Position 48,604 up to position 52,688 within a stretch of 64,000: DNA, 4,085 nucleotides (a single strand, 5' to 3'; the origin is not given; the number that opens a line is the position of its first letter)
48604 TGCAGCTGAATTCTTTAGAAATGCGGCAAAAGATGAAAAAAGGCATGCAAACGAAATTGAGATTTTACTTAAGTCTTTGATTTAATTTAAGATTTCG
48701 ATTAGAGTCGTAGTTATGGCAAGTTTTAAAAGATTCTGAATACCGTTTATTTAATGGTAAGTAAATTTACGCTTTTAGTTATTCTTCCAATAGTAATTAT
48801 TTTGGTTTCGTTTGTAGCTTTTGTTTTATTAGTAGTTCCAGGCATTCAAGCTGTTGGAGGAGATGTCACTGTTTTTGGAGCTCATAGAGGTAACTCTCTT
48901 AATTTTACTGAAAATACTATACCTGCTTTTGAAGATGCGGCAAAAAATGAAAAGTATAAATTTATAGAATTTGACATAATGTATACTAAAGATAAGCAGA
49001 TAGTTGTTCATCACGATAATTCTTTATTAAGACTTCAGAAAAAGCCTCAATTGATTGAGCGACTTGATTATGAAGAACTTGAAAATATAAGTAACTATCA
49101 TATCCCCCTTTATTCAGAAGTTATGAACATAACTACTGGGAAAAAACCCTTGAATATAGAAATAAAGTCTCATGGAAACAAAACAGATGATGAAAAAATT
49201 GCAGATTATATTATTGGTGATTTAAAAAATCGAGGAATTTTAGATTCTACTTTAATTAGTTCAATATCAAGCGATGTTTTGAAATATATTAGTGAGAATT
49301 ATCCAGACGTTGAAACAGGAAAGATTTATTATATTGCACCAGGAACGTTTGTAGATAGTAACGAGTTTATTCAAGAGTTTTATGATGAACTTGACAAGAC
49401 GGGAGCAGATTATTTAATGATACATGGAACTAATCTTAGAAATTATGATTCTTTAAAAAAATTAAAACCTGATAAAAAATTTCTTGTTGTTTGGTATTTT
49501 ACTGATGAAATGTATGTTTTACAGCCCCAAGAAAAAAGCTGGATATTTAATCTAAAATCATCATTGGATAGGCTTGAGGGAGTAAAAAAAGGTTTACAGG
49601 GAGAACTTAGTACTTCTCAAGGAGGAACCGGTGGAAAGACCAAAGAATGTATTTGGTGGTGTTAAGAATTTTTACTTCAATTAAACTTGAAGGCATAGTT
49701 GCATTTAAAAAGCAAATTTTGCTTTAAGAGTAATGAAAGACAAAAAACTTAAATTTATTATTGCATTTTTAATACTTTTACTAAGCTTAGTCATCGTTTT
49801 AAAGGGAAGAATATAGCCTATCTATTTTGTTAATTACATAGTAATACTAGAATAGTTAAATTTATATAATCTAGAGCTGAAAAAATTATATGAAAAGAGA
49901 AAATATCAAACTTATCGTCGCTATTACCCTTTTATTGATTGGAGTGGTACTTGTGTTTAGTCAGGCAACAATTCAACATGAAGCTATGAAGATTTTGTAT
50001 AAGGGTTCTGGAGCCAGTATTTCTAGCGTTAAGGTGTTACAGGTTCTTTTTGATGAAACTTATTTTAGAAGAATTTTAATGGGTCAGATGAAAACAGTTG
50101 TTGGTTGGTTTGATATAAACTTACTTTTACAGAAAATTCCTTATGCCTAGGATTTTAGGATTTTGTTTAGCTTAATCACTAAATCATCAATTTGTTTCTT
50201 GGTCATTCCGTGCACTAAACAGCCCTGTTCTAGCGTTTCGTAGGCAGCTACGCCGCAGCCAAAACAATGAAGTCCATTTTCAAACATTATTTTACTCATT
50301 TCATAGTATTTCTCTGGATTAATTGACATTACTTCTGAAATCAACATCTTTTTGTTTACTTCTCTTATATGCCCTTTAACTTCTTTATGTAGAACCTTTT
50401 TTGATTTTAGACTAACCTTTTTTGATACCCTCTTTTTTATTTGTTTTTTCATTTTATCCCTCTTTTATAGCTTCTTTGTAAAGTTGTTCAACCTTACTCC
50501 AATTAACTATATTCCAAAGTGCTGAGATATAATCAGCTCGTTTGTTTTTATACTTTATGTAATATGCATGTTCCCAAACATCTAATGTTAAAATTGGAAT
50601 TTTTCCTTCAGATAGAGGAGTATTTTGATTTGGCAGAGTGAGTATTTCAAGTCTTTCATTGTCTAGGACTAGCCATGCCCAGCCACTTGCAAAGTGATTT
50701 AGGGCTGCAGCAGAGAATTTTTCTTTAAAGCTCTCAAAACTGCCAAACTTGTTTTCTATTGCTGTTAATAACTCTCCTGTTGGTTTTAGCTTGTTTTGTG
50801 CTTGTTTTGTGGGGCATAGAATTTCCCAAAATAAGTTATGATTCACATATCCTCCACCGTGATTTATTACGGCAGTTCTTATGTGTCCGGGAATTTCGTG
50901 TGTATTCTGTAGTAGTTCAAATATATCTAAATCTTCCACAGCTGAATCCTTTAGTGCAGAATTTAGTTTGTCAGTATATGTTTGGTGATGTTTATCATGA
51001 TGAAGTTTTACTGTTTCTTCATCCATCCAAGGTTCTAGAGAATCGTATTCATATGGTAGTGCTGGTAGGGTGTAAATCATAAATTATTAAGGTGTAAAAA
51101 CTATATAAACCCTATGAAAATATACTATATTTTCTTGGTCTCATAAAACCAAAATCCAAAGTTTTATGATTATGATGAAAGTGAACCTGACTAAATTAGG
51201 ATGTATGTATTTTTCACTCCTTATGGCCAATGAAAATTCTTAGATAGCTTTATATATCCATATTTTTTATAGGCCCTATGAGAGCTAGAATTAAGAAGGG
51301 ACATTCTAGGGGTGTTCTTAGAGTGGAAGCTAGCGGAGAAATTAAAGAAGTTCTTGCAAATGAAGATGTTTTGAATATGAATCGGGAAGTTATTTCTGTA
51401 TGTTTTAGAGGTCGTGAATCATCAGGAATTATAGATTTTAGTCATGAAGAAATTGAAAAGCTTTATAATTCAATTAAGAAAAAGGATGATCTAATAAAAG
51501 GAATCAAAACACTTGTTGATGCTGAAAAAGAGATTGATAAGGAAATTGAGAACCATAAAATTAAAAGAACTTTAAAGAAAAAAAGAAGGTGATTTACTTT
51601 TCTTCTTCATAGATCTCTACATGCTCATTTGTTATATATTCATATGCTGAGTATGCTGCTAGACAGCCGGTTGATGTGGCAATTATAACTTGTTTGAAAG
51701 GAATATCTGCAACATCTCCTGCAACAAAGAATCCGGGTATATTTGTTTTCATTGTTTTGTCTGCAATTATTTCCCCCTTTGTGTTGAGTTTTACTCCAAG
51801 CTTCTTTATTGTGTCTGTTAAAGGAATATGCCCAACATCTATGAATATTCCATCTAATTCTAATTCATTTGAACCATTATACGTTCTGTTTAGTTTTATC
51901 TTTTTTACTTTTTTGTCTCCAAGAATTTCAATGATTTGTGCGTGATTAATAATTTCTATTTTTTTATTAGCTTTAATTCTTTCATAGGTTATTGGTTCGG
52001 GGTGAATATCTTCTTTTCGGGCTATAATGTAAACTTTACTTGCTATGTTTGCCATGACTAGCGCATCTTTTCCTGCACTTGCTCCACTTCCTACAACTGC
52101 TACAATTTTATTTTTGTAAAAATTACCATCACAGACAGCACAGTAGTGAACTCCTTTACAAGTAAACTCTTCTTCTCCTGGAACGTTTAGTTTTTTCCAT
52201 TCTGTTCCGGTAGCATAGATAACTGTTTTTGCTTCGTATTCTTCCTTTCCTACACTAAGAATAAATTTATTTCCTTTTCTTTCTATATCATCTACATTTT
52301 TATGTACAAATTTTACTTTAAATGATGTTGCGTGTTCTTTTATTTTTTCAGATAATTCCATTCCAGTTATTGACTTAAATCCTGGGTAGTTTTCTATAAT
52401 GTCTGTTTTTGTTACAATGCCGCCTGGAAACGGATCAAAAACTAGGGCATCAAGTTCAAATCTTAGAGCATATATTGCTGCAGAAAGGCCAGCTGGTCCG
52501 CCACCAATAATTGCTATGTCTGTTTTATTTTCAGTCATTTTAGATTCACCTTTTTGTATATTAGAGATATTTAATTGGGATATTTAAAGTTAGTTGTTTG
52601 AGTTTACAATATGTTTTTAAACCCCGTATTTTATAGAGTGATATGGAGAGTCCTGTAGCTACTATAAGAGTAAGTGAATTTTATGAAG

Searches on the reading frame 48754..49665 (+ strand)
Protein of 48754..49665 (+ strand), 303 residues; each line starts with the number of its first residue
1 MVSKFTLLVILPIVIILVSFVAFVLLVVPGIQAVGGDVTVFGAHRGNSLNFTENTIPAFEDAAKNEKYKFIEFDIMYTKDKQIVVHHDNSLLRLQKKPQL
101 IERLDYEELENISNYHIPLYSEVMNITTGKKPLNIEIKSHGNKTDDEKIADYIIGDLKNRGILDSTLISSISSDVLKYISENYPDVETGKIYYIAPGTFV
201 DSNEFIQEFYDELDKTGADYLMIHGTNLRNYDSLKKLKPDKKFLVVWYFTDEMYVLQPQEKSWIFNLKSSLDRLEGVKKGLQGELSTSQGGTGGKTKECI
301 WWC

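Call 47: search_protein_families(library=pfam, proteins=[window:48754-49665:+], max_evalue=0.001)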
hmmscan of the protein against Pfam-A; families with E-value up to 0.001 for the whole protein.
window:48754-49665:+ (303 aa): 1 family
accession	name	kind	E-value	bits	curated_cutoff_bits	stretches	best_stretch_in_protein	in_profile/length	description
PF03009.23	GDPD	-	3e-22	80.4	23.6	1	44-190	1-165/244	Glycerophosphoryl diester phosphodiesterase family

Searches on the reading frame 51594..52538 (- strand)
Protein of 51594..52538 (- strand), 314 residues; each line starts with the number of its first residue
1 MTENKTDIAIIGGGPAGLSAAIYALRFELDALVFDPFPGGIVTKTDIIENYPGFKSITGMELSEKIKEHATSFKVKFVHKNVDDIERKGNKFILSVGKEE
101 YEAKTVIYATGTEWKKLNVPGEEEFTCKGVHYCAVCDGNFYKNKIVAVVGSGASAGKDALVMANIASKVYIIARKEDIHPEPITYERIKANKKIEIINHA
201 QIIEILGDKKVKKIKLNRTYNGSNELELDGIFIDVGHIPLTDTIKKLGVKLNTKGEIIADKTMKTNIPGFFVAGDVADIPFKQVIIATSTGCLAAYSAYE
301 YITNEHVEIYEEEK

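Call 47: search_protein_families(library=pfam, proteins=[window:51594-52538:-], max_evalue=0.001)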
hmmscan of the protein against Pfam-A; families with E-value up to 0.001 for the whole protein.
window:51594-52538:- (314 aa): 8 families
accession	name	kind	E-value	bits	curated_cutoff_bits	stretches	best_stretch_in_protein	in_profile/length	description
PF07992.20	Pyr_redox_2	-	2.5e-44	152.3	26.1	1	7-289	2-289/291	Pyridine nucleotide-disulphide oxidoreductase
PF13738.12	Pyr_redox_3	-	4.6e-25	88.9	30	1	55-274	76-305/305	Pyridine nucleotide-disulphide oxidoreductase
PF00070.33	Pyr_redox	-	1.9e-08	35.1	22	1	146-217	2-80/82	Pyridine nucleotide-disulphide oxidoreductase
PF03486.20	HI0933_like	-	1.3e-06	28.5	50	0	7-35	2-30/244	HI0933-like protein Rossmann domain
PF01266.30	DAO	-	6.8e-06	26.3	27.9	0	7-37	1-31/353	FAD dependent oxidoreductase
PF01134.28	GIDA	-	0.00022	20.9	22.1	0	7-60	1-47/391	Glucose inhibited division protein A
PF13454.12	NAD_binding_9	-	0.00032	21.1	21.8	0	66-112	107-154/155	FAD-NAD(P)-binding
PF00890.30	FAD_binding_2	-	0.00045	20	20.4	0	7-29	1-23/414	FAD binding domain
